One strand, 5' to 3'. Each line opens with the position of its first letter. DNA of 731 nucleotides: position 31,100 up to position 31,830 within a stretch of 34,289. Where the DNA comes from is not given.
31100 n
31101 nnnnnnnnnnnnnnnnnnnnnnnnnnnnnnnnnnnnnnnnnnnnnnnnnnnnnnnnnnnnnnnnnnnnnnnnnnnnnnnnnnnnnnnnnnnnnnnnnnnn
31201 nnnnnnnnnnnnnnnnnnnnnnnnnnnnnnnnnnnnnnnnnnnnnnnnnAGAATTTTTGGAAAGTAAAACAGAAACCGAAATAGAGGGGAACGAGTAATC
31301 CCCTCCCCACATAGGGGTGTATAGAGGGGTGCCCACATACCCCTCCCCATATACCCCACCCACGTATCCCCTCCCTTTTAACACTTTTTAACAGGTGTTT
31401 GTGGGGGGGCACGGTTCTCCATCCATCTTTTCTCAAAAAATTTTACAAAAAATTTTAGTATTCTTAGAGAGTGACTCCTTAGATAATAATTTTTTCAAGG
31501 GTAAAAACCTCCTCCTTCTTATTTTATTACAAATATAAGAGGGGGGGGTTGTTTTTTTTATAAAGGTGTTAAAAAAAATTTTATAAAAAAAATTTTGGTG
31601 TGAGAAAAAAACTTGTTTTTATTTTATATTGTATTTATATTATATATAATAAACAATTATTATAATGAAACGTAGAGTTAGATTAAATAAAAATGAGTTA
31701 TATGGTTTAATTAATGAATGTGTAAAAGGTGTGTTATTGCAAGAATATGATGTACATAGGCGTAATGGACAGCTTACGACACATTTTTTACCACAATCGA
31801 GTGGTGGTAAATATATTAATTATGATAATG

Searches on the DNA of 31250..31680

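Call 87: search_rna_families(source=window, start=31250, end=31680, threshold=evalue, max_evalue=1)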
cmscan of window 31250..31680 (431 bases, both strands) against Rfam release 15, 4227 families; matches with E-value up to 1: 9.
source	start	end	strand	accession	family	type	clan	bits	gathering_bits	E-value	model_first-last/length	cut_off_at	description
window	31490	31563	+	RF02445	SpR14_sRNA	Gene; sRNA;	-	22.8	50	0.82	1-80/80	no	Streptococcus sRNA SpR14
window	31498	31562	+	RF04344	Plastid-psbA-3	Cis-reg;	CL00153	22.3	48.4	0.11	1-57/57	no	Plastid-psbA-3 3UTR RNA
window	31503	31556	+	RF04337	Plastid-psbJ-1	Cis-reg;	CL00152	21.7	62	0.66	1-64/64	no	Plastid-psbJ-1 3UTR RNA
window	31492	31564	+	RF03642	MIR5743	Gene; miRNA;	-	20.8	111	0.21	1-81/81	no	MIR5743 microRNA precursor family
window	31426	31554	+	RF02618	SSRC34_2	Gene; sRNA;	-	19.8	48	0.8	1-125/125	no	Streptococcus sRNA 34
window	31482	31562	+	RF03441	mir-613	Gene; miRNA;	-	19.5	70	0.17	1-87/87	no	mir-613 microRNA precursor family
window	31502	31558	+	RF03416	mir-7383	Gene; miRNA;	-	19.4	88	0.19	1-59/59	no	mir-7383 microRNA precursor family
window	31502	31557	+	RF03664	MIR6288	Gene; miRNA;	-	18.8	74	0.45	1-92/92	no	MIR6288 microRNA precursor family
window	31305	31610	-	RF02933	ARRPOF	Gene; sRNA;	-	13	127.2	0.83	1-256/256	no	ARRPOF RNA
